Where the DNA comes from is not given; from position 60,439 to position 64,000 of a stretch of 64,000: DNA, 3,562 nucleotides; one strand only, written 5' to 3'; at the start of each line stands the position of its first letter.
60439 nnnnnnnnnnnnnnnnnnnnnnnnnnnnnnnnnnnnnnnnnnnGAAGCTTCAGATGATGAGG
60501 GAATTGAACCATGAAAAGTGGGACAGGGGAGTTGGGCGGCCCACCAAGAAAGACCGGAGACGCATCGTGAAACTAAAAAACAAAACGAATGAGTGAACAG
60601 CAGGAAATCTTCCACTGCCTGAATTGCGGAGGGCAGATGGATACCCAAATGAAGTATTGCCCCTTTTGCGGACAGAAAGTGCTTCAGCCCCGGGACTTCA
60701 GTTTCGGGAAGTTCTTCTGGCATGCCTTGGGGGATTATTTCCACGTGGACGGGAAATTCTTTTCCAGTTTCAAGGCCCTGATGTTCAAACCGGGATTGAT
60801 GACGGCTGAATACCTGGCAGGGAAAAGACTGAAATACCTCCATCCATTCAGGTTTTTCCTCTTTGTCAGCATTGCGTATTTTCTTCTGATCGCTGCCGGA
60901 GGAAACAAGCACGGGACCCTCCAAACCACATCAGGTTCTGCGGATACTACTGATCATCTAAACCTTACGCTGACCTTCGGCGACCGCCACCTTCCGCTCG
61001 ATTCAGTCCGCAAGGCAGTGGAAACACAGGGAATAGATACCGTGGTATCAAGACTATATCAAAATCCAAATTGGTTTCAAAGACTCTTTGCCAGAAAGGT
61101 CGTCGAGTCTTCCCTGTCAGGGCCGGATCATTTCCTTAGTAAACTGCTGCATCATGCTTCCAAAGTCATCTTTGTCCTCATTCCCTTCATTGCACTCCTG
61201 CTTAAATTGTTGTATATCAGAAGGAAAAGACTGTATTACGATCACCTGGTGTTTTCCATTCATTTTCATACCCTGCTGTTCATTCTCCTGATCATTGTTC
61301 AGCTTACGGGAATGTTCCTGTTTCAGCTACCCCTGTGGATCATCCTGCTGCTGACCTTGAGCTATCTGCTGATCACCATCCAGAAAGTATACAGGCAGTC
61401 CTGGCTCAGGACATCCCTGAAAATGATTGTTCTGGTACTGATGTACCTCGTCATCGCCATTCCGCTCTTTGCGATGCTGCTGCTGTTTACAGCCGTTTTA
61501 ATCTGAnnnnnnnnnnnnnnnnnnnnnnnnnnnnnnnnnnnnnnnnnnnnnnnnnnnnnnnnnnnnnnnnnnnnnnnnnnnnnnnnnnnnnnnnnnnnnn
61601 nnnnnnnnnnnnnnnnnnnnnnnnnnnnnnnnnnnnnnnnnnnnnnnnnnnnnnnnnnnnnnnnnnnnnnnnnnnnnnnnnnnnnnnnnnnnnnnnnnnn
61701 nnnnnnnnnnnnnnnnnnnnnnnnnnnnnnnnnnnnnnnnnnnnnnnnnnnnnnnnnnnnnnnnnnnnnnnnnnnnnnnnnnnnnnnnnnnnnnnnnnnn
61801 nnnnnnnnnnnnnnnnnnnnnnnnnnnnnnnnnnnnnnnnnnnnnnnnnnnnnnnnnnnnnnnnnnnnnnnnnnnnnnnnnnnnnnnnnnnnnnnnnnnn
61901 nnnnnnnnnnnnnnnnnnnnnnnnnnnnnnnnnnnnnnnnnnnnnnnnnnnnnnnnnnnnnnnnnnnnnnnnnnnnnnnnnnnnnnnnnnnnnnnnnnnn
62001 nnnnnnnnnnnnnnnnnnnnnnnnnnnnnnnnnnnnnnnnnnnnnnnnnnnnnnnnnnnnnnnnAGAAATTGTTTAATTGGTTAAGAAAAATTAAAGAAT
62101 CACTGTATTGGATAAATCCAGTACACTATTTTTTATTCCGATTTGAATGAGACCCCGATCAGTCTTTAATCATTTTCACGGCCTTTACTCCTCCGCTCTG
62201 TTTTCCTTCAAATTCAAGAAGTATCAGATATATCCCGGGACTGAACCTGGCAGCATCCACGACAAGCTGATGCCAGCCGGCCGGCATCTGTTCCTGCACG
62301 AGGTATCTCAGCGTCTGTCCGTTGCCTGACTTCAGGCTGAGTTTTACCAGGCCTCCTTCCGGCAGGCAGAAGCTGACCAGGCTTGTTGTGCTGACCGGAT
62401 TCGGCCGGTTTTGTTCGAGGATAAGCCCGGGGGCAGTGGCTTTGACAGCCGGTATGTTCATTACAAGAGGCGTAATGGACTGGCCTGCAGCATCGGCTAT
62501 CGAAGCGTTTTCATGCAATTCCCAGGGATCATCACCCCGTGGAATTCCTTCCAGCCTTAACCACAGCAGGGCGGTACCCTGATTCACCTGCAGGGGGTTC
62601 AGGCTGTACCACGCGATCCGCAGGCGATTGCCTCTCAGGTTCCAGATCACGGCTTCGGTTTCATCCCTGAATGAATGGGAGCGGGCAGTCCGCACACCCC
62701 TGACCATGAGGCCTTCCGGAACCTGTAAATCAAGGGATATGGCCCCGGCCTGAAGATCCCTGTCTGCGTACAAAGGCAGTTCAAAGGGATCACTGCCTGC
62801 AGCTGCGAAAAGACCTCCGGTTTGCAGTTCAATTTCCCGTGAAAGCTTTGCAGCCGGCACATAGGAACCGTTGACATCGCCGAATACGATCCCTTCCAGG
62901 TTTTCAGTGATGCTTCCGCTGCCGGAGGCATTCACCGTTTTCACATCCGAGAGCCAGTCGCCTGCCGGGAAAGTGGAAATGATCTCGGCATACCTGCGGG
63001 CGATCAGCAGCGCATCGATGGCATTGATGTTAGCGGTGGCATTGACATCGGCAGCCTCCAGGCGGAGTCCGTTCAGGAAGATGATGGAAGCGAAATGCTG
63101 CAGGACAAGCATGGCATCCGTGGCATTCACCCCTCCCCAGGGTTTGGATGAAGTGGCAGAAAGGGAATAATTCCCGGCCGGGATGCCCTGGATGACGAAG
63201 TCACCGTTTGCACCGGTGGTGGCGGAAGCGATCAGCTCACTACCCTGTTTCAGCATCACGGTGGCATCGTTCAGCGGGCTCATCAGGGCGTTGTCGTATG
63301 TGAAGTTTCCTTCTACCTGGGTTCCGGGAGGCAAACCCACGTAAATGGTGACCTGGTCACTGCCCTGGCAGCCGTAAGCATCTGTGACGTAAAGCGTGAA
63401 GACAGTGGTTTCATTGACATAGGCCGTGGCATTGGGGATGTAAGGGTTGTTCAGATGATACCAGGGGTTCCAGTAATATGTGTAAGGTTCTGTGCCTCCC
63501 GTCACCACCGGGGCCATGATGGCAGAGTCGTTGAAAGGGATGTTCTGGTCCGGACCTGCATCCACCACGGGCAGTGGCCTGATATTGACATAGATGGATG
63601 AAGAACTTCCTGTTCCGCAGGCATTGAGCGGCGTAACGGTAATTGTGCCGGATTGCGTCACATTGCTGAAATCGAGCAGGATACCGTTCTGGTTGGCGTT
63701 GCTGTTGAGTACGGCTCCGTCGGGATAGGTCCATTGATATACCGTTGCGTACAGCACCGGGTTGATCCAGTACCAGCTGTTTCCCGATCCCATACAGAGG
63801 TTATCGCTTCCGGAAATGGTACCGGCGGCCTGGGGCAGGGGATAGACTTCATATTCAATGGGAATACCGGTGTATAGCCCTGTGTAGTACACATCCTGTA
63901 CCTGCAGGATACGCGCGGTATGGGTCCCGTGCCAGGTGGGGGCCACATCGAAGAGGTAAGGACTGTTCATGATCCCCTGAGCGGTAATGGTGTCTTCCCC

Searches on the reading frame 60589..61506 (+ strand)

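Call 69: search_protein_families(library=pfam, proteins=[window:60589-61506:+], max_evalue=0.05)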
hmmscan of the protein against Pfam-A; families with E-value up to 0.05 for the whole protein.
window:60589-61506:+ (305 aa): 5 families
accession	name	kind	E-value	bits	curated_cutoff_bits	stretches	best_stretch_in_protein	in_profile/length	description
PF12412.13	DUF3667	-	1.9e-18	66.1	27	1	54-98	1-45/45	Protein of unknown function (DUF3667)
PF24460.1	DUF7575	-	0.0012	18.6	28.5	1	9-30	5-26/28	Domain of unknown function (DUF7575)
PF17032.10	Zn_ribbon_15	-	0.0075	17.5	28.9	1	3-28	48-73/73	zinc-ribbon family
PF22400.1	DUF6980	-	0.023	15.4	27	0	11-35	42-67/99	Domain of unknown function (DUF6980)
PF12773.13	DZR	-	0.042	14.4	27.3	0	10-30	1-21/45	Double zinc ribbon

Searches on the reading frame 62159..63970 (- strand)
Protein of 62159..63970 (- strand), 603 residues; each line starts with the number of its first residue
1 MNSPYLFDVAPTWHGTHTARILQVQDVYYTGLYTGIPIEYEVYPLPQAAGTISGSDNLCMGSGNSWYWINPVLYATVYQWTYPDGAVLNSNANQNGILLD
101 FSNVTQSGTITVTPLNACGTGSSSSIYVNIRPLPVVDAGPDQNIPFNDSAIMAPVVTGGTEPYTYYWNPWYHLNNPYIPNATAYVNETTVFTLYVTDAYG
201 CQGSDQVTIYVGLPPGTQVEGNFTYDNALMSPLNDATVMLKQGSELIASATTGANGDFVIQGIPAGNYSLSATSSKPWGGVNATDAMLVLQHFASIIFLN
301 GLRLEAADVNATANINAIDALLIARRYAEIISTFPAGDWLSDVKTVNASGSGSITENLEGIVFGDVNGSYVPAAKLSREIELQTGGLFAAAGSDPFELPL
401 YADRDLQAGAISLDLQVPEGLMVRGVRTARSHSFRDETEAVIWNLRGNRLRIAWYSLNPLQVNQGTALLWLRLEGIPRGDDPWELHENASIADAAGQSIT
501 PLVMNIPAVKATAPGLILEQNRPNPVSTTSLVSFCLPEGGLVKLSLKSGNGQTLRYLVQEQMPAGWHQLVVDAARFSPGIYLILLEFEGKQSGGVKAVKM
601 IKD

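Call 69: search_protein_families(library=pfam, proteins=[window:62159-63970:-], max_evalue=0.05)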
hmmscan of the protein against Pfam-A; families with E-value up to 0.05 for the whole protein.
window:62159-63970:- (603 aa): 9 families
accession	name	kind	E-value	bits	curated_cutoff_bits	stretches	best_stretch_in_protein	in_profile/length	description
PF19408.5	PKD_6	-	6.9e-15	55.6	25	1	46-127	2-81/82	PKD-like domain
PF13620.12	CarboxypepD_reg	-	4.4e-08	33.8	32.3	1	231-274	12-56/82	Carboxypeptidase regulatory-like domain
PF00404.24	Dockerin_1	-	3.6e-06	27.5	22.9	1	279-326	8-55/57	Dockerin type I domain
PF09430.16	EMC7_beta-sandw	-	0.0039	17.8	26.6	1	233-274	7-47/122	ER membrane protein complex subunit 7, beta-sandwich domain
PF13715.12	CarbopepD_reg_2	-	0.0043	17.5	32.2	1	230-272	11-50/88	CarboxypepD_reg-like domain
PF17802.7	SpaA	-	0.0059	17.2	23.1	1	231-271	14-57/91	Prealbumin-like fold domain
PF13573.12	SprB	-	0.0066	16.5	28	1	156-169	21-34/37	SprB repeat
PF22352.2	K319L-like_PKD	-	0.0083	16.6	27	0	180-211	53-84/84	K319L-like, PKD domain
PF17210.9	SdrD_B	-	0.023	15.4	29.7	0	231-276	22-68/112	SdrD B-like domain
